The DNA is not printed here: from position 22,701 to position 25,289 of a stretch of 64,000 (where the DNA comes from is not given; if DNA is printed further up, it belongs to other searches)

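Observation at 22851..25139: A 762-aa secreted AMIN-like/helical-repeat protein is translationally coupled to motA where motB would normally sit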

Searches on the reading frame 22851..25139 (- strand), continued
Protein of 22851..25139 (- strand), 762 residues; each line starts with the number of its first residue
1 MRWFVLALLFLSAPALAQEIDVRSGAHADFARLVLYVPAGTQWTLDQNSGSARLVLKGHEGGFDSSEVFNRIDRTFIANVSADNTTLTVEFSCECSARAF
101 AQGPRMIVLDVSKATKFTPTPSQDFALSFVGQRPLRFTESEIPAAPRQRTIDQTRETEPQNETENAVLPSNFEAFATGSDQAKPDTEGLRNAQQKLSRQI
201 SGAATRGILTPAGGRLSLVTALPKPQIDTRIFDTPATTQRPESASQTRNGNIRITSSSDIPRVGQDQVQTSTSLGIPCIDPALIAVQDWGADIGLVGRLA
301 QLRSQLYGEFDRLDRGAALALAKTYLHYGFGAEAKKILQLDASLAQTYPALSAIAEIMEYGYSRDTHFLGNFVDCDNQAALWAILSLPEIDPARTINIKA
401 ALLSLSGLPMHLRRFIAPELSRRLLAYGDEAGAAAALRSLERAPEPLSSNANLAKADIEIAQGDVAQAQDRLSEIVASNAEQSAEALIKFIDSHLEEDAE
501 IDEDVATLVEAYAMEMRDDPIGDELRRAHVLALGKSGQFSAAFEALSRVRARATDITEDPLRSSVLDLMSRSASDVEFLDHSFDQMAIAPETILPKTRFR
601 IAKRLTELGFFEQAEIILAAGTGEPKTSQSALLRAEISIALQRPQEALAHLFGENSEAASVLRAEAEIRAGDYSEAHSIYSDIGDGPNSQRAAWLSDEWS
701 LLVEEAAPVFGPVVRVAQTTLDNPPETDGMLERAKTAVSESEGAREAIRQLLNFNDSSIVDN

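Call 39: list_cluster_members(proteins=[P0082, P0081, P0080, P0078, P0218, P0153, P0138, P0126, P0108, P0204])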
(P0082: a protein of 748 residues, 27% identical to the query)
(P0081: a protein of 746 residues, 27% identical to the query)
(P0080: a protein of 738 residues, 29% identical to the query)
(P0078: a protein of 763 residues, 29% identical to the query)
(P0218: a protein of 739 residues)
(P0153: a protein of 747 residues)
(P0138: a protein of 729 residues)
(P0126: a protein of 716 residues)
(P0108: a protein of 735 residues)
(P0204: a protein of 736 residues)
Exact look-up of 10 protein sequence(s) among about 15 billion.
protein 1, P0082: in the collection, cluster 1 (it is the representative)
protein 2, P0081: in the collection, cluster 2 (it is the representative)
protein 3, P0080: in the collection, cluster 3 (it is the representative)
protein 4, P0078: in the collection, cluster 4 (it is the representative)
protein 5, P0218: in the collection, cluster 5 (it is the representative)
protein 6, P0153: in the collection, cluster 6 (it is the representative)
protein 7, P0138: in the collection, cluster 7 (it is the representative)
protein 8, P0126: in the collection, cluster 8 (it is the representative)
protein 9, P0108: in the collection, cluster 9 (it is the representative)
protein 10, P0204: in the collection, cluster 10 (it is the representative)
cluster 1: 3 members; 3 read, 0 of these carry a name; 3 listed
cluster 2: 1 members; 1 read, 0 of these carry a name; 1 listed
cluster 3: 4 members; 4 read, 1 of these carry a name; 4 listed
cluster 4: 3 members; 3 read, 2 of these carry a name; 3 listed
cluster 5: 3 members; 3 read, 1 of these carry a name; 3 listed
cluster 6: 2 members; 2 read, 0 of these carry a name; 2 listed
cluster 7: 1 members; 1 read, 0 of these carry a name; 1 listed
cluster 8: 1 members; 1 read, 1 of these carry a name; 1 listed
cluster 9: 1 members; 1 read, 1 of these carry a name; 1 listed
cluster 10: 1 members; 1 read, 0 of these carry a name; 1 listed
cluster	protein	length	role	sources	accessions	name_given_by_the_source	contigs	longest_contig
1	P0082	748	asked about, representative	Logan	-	-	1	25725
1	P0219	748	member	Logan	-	-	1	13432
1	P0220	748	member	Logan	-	-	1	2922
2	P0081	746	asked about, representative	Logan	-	-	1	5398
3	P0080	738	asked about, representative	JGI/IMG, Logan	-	hypothetical protein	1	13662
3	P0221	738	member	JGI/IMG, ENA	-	-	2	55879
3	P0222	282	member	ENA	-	-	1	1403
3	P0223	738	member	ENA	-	-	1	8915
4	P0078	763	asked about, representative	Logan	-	-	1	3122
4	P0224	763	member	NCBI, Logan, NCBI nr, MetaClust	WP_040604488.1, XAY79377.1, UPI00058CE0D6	hypothetical protein [Sagittula stellata] | status=active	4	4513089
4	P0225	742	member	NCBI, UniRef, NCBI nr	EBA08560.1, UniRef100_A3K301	hypothetical protein SSE37_17148 [Sagittula stellata E-37] | Uncharacterized protein n=2 Tax=Sagittula stellata TaxID=52603 RepID=A3K301_SAGS3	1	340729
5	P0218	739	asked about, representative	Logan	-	-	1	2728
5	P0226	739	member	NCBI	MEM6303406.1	MAG: hypothetical protein AAF744_01725 [Pseudomonadota bacterium]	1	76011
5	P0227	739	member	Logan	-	-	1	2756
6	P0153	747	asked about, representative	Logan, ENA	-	-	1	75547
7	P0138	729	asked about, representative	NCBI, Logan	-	-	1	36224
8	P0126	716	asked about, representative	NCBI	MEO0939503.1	MAG: hypothetical protein AAFY38_15220 [Pseudomonadota bacterium]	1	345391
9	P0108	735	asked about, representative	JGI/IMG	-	hypothetical protein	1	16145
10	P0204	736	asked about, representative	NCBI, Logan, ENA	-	-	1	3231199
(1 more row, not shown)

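Call 43: find_homologous_proteins(query=A3, max_evalue=0.001)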
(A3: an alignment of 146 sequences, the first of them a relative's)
Query A3 (146 sequences) (762 aa, profile of the alignment): 88 proteins with E <= 0.001 among 8000 candidates.
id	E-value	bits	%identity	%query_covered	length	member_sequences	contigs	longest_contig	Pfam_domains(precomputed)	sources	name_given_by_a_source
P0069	1.5e-259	882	34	97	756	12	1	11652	-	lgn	-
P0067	1.9e-256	871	36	100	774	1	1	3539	-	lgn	-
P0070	2.0e-250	851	35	98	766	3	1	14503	-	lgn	-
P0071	1.5e-247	842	35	98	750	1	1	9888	-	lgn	-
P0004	4.3e-244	831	57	100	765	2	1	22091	-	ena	-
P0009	6.7e-244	830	55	99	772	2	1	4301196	-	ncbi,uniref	ncbi:hypothetical protein [Tateyamaria sp. SN3-11]|uniref:hypothetical protein n=1 Tax=Tateyamaria s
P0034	9.2e-244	829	48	98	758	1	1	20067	-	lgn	-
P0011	1.5e-243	829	54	99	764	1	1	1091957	PF13428.13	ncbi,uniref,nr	ncbi:hypothetical protein [uncultured Tateyamaria sp.]|uniref:hypothetical protein n=1 Tax=unculture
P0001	1.9e-243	828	100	100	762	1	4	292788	-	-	-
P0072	1.4e-242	826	34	99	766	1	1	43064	-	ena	-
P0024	1.7e-242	825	49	98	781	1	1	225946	-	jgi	jgi:hypothetical protein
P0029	7.9e-242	823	48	98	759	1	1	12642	-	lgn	-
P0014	4.1e-241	821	53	98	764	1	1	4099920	-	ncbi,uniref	ncbi:hypothetical protein ACERZ8_06220 [Tateyamaria armeniaca]|uniref:Secreted protein n=1 Tax=Tatey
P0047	1.1e-240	819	44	99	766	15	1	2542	-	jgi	-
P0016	1.1e-240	819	52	98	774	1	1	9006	-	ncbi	ncbi:MAG: hypothetical protein AAFR45_02810 [Pseudomonadota bacterium]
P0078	2.9e-181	623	29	97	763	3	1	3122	-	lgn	-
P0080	2.7e-174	600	29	98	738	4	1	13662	-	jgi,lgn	jgi:hypothetical protein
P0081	3.6e-144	500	27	92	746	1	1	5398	-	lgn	-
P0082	5.9e-142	493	27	55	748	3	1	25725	-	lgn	-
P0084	1.0e-21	95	28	12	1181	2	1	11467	-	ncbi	-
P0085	1.5e-13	68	30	12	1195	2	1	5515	PF24837.2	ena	-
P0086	9.8e-11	59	29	13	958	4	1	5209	-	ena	-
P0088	6.1e-7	46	27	15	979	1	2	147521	-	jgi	jgi:hypothetical protein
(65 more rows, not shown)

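Call 45: search_solved_structures(query=A3, max_evalue=1, show_alignments=2)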
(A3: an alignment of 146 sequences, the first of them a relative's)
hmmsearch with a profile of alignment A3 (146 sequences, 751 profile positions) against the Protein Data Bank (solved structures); distinct sequences matched with E-value up to 1: 1.
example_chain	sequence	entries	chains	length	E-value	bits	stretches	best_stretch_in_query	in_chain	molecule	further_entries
9k7u_A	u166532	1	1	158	0.11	14.1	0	582-640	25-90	Heter-Zn2-HEHE-22A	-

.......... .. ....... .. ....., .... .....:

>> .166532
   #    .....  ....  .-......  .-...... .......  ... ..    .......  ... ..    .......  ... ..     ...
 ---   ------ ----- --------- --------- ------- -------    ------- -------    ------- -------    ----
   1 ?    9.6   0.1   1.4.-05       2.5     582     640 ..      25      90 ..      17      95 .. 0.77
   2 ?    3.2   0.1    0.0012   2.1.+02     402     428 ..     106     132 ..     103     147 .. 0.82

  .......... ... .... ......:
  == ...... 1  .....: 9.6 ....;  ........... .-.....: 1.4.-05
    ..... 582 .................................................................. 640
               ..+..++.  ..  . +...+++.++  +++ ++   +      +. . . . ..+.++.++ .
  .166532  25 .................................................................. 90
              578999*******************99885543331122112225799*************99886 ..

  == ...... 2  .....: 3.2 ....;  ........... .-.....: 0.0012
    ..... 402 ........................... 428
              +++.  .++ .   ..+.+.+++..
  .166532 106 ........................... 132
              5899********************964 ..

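Call 48: find_encoding_contigs(protein=P0082, flank=8000, max_places=2)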
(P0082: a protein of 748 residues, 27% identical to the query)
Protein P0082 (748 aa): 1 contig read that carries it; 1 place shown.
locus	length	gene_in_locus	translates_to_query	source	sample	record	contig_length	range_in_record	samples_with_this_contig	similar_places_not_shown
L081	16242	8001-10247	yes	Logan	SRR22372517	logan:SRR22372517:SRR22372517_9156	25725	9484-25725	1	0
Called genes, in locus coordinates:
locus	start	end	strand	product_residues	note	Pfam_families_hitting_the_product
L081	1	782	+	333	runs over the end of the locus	PF00700:Flagellin_C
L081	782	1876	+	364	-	PF02119:FlgI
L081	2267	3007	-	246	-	PF00813:FliP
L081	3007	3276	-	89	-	PF01052:FliMN_C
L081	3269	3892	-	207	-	-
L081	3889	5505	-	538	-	PF01514:YscJ_FliF, PF08345:YscJ_FliF_C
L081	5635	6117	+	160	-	PF03748:FliL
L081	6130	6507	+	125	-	-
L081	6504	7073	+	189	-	-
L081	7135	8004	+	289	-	PF20560:MotA_N, PF01618:MotA_ExbB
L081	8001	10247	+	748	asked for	-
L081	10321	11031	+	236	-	PF01464:SLT (weak)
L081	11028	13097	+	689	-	PF00771:FHIPEP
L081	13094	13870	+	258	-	PF01311:Bac_export_1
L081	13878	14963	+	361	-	PF01312:Bac_export_2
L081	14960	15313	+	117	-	-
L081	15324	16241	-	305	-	?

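Call 49: find_encoding_contigs(protein=P0080, flank=8000, max_places=2)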
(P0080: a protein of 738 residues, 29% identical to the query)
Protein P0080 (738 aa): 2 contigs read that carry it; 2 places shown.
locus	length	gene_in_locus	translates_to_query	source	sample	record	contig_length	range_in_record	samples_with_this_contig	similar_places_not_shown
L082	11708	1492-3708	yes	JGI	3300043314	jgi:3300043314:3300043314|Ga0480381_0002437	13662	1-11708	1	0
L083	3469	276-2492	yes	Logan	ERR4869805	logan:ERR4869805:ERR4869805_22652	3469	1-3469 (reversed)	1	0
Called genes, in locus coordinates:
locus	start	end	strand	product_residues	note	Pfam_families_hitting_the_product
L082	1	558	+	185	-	?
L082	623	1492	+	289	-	PF20560:MotA_N, PF01618:MotA_ExbB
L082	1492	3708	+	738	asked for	-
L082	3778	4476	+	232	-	PF01464:SLT (faint)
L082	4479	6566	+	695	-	PF00771:FHIPEP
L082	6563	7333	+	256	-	PF01311:Bac_export_1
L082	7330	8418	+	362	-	PF01312:Bac_export_2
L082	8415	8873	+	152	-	-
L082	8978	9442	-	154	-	-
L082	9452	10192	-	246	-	PF02107:FlgH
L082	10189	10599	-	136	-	PF08666:SAF, PF13144:ChapFlgA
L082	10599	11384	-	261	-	PF00460:Flg_bb_rod, PF22692:LlgE_F_G_D1, PF06429:Flg_bbr_C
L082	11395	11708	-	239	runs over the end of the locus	PF00460:Flg_bb_rod (weak), PF22692:LlgE_F_G_D1, PF06429:Flg_bbr_C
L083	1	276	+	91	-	?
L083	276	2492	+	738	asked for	-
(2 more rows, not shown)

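Call 51: list_cluster_members(proteins=[L081:7135-8004:+, L081:11028-13097:+, L081:2267-3007:-, L082:623-1492:+, L082:4479-6566:+, L082:9452-10192:-, L081:10321-11031:+, L082:3778-4476:+])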
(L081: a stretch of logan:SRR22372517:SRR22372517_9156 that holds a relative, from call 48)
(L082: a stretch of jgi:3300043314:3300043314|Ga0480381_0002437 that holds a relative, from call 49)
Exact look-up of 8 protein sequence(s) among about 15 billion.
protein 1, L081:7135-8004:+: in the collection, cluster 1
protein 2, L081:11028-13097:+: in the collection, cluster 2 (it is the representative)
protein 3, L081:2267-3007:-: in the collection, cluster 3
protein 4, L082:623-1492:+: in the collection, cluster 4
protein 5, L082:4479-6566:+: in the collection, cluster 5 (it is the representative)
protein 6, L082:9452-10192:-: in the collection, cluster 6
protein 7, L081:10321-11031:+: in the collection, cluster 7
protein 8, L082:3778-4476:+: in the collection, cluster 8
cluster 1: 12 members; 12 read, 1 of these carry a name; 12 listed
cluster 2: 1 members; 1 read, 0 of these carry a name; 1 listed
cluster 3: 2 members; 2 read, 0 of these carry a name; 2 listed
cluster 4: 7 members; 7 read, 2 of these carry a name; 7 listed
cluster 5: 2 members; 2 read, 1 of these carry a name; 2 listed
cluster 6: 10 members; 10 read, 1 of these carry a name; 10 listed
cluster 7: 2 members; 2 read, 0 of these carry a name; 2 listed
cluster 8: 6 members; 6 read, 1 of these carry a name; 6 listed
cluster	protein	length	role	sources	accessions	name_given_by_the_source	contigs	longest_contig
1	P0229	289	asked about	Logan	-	-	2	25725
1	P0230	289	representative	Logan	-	-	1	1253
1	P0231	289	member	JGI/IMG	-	chemotaxis protein MotA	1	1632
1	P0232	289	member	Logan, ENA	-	-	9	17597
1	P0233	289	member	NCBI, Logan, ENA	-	-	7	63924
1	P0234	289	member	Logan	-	-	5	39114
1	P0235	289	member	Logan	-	-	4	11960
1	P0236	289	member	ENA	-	-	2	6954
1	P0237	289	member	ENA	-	-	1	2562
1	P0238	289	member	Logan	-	-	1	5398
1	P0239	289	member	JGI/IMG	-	-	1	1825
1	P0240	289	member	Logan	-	-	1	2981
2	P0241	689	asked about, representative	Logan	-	-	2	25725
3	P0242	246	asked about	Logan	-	-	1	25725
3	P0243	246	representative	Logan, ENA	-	-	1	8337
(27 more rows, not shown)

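Call 52: search_dna_similar(query=window:22851-25139:-, collection=plasmids, mode=protein, max_evalue=0.001, max_rows=30)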
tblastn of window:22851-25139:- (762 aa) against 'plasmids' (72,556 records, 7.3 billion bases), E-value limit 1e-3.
Records with a match: 1; places in all: 1; records where one place covers at least 80% of the query: 0.
Best place of each record, by identity: <60% 1.
By first word of the organism name: Paroceanicella 1.
By predicted mobility (MOB-suite, as given by PLSDB): non-mobilizable 1.
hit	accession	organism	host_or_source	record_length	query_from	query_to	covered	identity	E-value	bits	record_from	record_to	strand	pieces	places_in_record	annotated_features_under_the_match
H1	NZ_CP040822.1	Paroceanicella profunda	Cell culture,Deep seawater from Mariana ...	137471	22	618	57%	27.6%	5e-8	128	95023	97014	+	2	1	hypothetical protein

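Call 53: get_annotated_region(hit=H1, flank=9000)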
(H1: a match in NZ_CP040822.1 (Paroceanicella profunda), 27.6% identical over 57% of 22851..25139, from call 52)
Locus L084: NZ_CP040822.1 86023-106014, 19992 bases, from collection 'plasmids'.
description: Paroceanicella profunda strain D4M1 plasmid pD4M1D, complete sequence
organism: Paroceanicella profunda (NCBI taxid 2579971)
taxonomy: Bacteria; Pseudomonadota; Alphaproteobacteria; Rhodobacterales; Paracoccaceae; Paroceanicella; Paroceanicella profunda
host: -; source: Cell culture,Deep seawater from Mariana Trench; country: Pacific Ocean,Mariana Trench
typing (MOB-suite, as given by PLSDB): non-mobilizable
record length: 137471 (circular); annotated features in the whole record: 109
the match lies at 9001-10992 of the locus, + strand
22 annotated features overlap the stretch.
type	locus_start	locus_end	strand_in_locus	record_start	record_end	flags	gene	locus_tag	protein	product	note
CDS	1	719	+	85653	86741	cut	-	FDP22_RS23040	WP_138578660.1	chemotaxis response regulator protein-glutamate methylesterase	GO:0006935 - chemotaxis [Evidence IEA]; GO:0018277 - protein deamination [Evidence IEA]; GO:0006482 - protein ...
CDS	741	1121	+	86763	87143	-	-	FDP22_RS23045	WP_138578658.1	response regulator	GO:0000160 - phosphorelay signal transduction system [Evidence IEA]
CDS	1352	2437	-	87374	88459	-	-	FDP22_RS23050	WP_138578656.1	FliG C-terminal domain-containing protein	-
CDS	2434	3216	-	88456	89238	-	fliP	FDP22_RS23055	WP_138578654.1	flagellar type III secretion system pore protein FliP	GO:0001539 - cilium or flagellum-dependent cell motility [Evidence IEA]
CDS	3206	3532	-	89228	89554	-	-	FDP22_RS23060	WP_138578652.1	FliM/FliN family flagellar motor switch protein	-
CDS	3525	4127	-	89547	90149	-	-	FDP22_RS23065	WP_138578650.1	hypothetical protein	-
CDS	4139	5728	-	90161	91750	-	fliF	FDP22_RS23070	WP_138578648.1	flagellar basal-body MS-ring/collar protein FliF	GO:0001539 - cilium or flagellum-dependent cell motility [Evidence IEA]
CDS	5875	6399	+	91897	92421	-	-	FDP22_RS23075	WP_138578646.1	flagellar basal body-associated FliL family protein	GO:0071973 - bacterial-type flagellum-dependent cell motility [Evidence IEA]; GO:0006935 - chemotaxis [Evidence IEA]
CDS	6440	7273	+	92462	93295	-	-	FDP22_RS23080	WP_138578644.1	hypothetical protein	-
CDS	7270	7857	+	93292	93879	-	-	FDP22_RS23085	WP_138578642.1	hypothetical protein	-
CDS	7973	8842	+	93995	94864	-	motA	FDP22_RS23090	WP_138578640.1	flagellar motor stator protein MotA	-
CDS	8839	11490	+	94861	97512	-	-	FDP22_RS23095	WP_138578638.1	hypothetical protein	-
CDS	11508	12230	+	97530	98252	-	-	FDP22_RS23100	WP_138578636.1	flagellar hook-basal body complex protein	-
CDS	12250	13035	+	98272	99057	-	flgG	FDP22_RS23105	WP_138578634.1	flagellar basal-body rod protein FlgG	GO:0071973 - bacterial-type flagellum-dependent cell motility [Evidence IEA]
CDS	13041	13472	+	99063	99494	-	flgA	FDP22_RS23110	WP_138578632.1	flagellar basal body P-ring formation chaperone FlgA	GO:0001539 - cilium or flagellum-dependent cell motility [Evidence IEA]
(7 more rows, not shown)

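Call 62: find_encoding_contigs(protein=P0084, flank=6000, max_places=1)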
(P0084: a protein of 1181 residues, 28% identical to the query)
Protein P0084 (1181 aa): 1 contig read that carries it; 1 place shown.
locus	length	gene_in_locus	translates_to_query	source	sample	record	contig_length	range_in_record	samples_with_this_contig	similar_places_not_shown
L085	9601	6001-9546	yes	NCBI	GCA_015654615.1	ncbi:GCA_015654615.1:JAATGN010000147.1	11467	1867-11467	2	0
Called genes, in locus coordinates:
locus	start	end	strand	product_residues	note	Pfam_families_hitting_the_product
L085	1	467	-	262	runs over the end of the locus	PF00460:Flg_bb_rod, PF22692:LlgE_F_G_D1, PF06429:Flg_bbr_C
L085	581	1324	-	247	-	PF00460:Flg_bb_rod, PF22692:LlgE_F_G_D1, PF06429:Flg_bbr_C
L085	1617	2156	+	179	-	PF03748:FliL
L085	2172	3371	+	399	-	PF02154:FliM, PF01052:FliMN_C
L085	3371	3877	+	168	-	PF20072:DUF6468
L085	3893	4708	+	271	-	-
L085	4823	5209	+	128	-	PF00072:Response_reg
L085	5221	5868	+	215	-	PF04344:CheZ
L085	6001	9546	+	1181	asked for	-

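Call 63: find_encoding_contigs(protein=P0088, flank=6000, max_places=1)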
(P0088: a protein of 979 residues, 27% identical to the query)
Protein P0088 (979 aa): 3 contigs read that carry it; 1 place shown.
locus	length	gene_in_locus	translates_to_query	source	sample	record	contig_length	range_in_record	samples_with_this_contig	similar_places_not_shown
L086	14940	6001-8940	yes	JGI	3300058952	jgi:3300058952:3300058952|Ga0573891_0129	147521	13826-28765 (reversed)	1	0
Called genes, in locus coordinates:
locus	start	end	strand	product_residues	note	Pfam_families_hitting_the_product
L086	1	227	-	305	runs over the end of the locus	PF08666:SAF (weak), PF13144:ChapFlgA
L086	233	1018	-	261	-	PF00460:Flg_bb_rod, PF22692:LlgE_F_G_D1, PF06429:Flg_bbr_C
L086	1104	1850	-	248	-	PF00460:Flg_bb_rod, PF22692:LlgE_F_G_D1, PF06429:Flg_bbr_C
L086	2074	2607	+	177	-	PF03748:FliL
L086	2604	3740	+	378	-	PF02154:FliM, PF01052:FliMN_C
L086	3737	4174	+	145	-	PF20072:DUF6468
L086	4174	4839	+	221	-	-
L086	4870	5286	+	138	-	PF00072:Response_reg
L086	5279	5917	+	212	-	PF04344:CheZ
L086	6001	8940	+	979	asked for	-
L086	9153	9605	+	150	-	PF02675:AdoMet_dc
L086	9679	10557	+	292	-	PF17284:Spermine_synt_N, PF01564:Spermine_synth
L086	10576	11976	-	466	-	-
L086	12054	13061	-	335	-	PF00813:FliP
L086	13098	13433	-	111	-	-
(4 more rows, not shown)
